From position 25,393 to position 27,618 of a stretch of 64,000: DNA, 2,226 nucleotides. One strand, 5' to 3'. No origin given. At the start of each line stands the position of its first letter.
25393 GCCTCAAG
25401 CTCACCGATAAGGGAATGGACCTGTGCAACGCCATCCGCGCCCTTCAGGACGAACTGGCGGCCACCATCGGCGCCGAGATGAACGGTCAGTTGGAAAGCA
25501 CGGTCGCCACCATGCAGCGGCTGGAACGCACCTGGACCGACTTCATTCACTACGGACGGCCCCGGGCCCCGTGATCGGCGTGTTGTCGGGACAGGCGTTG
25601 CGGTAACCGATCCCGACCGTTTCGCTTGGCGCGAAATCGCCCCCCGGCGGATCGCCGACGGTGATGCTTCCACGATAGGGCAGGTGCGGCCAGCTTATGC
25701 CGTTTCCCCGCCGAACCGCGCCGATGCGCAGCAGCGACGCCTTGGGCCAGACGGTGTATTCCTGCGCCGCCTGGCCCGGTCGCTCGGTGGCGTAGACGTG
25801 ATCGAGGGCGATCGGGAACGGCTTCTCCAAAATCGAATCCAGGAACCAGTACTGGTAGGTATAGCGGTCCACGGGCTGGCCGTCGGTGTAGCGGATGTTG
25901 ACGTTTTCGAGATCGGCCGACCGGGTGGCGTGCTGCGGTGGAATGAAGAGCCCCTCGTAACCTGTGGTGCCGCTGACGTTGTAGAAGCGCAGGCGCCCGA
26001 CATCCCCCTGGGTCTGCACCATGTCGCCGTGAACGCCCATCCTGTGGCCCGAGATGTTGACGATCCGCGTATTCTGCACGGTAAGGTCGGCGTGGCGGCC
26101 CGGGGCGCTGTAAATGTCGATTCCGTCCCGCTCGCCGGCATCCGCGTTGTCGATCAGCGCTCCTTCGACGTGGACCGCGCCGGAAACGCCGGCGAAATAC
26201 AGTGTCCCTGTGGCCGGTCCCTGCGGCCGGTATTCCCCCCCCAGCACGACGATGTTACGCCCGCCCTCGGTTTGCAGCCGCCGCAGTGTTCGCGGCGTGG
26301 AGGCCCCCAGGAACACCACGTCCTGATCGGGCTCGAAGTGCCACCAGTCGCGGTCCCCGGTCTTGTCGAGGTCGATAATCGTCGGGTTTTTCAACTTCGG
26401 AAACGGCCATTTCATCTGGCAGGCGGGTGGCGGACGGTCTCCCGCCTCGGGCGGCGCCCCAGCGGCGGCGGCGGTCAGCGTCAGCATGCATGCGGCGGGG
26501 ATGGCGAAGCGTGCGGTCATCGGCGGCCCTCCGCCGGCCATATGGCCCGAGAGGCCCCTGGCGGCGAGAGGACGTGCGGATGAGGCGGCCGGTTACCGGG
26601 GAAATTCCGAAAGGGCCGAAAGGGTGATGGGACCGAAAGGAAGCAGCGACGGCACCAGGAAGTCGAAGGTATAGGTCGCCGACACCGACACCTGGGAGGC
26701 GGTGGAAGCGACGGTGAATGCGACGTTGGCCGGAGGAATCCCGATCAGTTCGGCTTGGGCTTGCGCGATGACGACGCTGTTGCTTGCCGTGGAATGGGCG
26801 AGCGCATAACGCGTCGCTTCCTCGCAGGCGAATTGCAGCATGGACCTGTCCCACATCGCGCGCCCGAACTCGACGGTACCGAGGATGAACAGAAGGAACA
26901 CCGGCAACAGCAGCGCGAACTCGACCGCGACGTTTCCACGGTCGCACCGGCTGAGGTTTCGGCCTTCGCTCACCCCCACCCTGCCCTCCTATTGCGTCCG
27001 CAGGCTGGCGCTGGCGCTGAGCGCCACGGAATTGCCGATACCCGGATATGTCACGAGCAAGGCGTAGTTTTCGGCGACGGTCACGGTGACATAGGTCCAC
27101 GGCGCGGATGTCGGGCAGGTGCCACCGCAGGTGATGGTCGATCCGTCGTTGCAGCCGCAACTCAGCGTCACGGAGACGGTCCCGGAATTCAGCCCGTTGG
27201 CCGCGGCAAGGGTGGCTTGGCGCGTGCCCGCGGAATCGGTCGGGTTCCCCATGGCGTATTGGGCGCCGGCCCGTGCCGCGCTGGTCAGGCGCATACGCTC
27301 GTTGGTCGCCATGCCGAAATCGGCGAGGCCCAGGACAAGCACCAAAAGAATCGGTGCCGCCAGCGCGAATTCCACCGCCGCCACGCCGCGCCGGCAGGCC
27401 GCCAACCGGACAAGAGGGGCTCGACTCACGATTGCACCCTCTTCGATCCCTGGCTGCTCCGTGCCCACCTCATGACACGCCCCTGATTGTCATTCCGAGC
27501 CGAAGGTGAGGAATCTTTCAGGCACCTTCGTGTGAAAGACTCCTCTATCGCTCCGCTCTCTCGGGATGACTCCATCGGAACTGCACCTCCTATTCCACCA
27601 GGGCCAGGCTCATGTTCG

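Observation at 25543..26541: Single-module, signal-peptide-bearing paralog of the giant-protein domain is the last gene of the tad pseudopilin operon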

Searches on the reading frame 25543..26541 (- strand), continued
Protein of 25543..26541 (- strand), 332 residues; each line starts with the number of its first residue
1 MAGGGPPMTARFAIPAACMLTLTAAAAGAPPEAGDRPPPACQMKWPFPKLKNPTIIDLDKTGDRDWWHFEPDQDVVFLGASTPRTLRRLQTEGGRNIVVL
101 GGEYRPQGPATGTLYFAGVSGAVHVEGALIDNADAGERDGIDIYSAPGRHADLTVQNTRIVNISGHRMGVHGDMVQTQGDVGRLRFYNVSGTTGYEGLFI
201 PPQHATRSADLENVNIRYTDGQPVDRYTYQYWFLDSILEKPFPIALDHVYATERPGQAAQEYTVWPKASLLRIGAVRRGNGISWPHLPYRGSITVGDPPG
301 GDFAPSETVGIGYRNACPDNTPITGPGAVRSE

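Call 84: fold_search(model_id=the predicted structure, library=pdb)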
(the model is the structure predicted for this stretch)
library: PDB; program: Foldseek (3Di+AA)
matches with E <= 10: 185; with E <= 0.001: 0
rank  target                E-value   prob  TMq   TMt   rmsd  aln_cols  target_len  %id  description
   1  5gkd_A                8.3e-02  0.94  0.35  0.18  11.8       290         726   11  Structure of PL6 family alginate lyase AlyGC (released 2017-02-08)
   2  7dmk_B                1.5e-01  0.87  0.35  0.17  10.6       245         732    9  PL6 alginate lyase BcAlyPL6 (released 2021-10-06)
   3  7o7a_B                3.6e-01  0.60  0.32  0.26  10.7       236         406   12  Structure of the PL6 family alginate lyase Pedsa0632 from Pseudopedobacter saltans (released 2021-07-28)
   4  2xc1_A                3.6e-01  0.08  0.15  0.10  15.5       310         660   11  Full-length Tailspike Protein Mutant Y108W of Bacteriophage P22 (released 2011-05-04)
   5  9buj                  4.8e-01  0.38  0.28  0.22   8.0       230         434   13  Structure of PfPL1 from Pseudoalteromonas fuliginea (released 2024-07-10)
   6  7osf_A                6.1e-01  0.47  0.30  0.25  10.1       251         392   10  ABC Transporter complex NosDFYL, R-domain 1 (released 2022-06-22)
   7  3grh                  6.1e-01  0.15  0.26  0.22  13.8       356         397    9  Crystal structure of escherichia coli ybhc (released 2009-04-07)
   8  7o7a_A                7.4e-01  0.60  0.35  0.29   6.1       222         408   14  Structure of the PL6 family alginate lyase Pedsa0632 from Pseudopedobacter saltans (released 2021-07-28)
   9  5c1e                  7.7e-01  0.13  0.23  0.25  11.8       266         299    9  Crystal Structure of the Pectin Methylesterase from Aspergillus niger in Penultimately Deglycosylated Form (N-acetylgluc (released 2015-07-01)
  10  6qps_A                9.4e-01  0.08  0.19  0.15  11.9       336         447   10  Structural characterization of a mannuronic acid specific polysaccharide family 6 lyase enzyme from human gut microbio (released 2019-09-25)
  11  7o7t                  9.8e-01  0.25  0.32  0.16   8.9       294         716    9  Structure of the PL6 family alginate lyase Patl3640 from Pseudoalteromonas atlantica T6c in complex with 4-deoxy-L-eryth (released 2021-07-28)
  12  5c1c                  9.8e-01  0.11  0.23  0.25  10.8       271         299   10  Crystal Structure of the Pectin Methylesterase from Aspergillus niger in Deglycosylated Form (released 2015-07-01)
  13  7o84_A                1.0e+00  0.47  0.35  0.29   6.2       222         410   14  Structure of the PL6 family alginate lyase Pedsa0632 from Pseudopedobacter saltans in complex with substrate (released 2021-07-28)
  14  1jta                  1.0e+00  0.38  0.35  0.33   7.5       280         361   11  Crystal Structure of Pectate Lyase A (C2 form) (released 2002-06-19)
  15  1ru4                  1.2e+00  0.35  0.33  0.28   9.4       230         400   11  Crystal structure of pectate lyase Pel9A (released 2004-04-13)
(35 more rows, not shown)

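Call 85: search_protein_families(library=pfam, proteins=[L030:497-1855:+, L035:6190-7551:+, L037:179-1543:+, L035:2649-5972:+, L035:130-2010:+, L037:2508-3500:+], max_evalue=0.01)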
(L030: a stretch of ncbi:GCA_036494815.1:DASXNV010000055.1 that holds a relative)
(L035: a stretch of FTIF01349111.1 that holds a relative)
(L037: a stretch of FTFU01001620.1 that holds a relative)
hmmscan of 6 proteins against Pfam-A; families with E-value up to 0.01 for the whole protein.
L030:497-1855:+ (452 aa): 1 family
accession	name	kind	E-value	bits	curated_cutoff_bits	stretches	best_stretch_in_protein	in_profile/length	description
PF13400.11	Tad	-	4.9e-06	27.2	22.3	1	30-75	1-45/47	Putative Flp pilus-assembly TadE/G-like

L035:6190-7551:+ (453 aa): 1 family
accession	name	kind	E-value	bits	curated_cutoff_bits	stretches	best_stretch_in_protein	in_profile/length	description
PF13400.11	Tad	-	2.2e-06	28.3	22.3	1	30-75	1-45/47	Putative Flp pilus-assembly TadE/G-like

L037:179-1543:+ (454 aa): 1 family
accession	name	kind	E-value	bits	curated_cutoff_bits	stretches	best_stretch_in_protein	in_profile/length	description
PF13400.11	Tad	-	0.00037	21.2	22.3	1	30-72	1-42/47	Putative Flp pilus-assembly TadE/G-like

L035:2649-5972:+ (1107 aa): 8 families
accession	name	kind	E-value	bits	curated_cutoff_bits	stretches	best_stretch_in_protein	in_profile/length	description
PF17963.7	Big_9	-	7.1e-43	145.8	23.6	3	715-807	3-89/89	Bacterial Ig domain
PF17892.7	Cadherin_5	-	4.3e-39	132.7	26.5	3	521-614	4-97/98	Cadherin-like domain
PF17803.7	Cadherin_4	-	2.3e-29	102.1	25.1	3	705-776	3-71/71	Bacterial cadherin-like domain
PF00722.28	Glyco_hydro_16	-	1.2e-24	87.1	22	1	325-489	20-173/175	Glycosyl hydrolases family 16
PF03935.22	SKN1_KRE6_Sbg1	-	4e-10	39.2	30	2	431-494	383-450/501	Beta-glucan synthesis-associated protein SKN1/KRE6/Sbg1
PF08548.17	Peptidase_M10_C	-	2e-07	31.4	20.7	1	109-240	53-184/193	Peptidase M10 serralysin C terminal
PF00353.25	HemolysinCabind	-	6.7e-07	29.6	23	2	1012-1038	1-27/36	RTX calcium-binding nonapeptide repeat (4 copies)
PF19076.6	CshA_repeat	-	2.2e-05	25.5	27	0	762-789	56-84/103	Surface adhesin CshA repetitive domain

L035:130-2010:+ (626 aa): 8 families
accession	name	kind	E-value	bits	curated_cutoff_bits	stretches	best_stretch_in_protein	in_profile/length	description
PF00005.33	ABC_tran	-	3.4e-30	105.8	25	1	392-541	1-137/137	ABC transporter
PF00664.28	ABC_membrane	-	2.5e-28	100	28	1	52-327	3-274/274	ABC transporter transmembrane region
PF13191.12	AAA_16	-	3.8e-07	31.2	32.6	1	405-566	27-166/167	AAA ATPase domain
PF02463.25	SMC_N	-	1.8e-06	28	40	1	456-584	87-212/220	RecF/RecN/SMC N terminal domain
PF13401.12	AAA_22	-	0.00034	21.4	27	1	405-541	8-95/130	AAA domain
PF13555.12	AAA_29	-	0.0022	18.1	27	0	397-419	17-39/61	P-loop containing region of AAA domain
PF06414.18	Zeta_toxin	-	0.0023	17.9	22.3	1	407-443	21-57/199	Zeta toxin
PF20720.3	nSTAND3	-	0.003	17.7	27.2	1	407-471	22-80/155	Novel STAND NTPase 3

L037:2508-3500:+ (330 aa): 0 families

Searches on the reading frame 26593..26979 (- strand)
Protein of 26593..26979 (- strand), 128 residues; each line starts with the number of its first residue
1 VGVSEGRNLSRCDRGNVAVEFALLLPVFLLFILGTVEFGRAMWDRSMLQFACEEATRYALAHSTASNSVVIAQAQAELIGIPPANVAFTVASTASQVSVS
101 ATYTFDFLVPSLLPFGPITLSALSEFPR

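Call 4: search_protein_families(library=pfam, proteins=[window:26593-26979:-], max_evalue=0.01)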
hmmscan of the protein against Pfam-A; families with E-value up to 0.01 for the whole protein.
window:26593-26979:- (128 aa): 2 families
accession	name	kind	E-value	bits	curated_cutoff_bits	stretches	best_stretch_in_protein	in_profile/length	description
PF07811.17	TadE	-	5.7e-16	58.8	22.9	1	15-57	1-43/43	TadE-like protein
PF13400.11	Tad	-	4.3e-05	24.2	22.3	1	15-59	1-44/47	Putative Flp pilus-assembly TadE/G-like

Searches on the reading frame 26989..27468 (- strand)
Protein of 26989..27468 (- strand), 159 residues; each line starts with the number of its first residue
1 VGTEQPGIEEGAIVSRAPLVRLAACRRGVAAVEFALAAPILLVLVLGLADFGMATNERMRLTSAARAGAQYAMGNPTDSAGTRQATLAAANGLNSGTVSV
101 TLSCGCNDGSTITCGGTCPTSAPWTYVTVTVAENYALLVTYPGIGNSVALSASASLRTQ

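Call 4: search_protein_families(library=pfam, proteins=[window:26989-27468:-], max_evalue=0.01)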
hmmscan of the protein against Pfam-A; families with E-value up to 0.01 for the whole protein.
window:26989-27468:- (159 aa): 2 families
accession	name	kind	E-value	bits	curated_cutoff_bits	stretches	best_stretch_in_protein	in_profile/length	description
PF07811.17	TadE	-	2.9e-13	50.1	22.9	1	28-69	1-42/43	TadE-like protein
PF13400.11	Tad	-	0.0012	19.6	22.3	1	28-71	1-43/47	Putative Flp pilus-assembly TadE/G-like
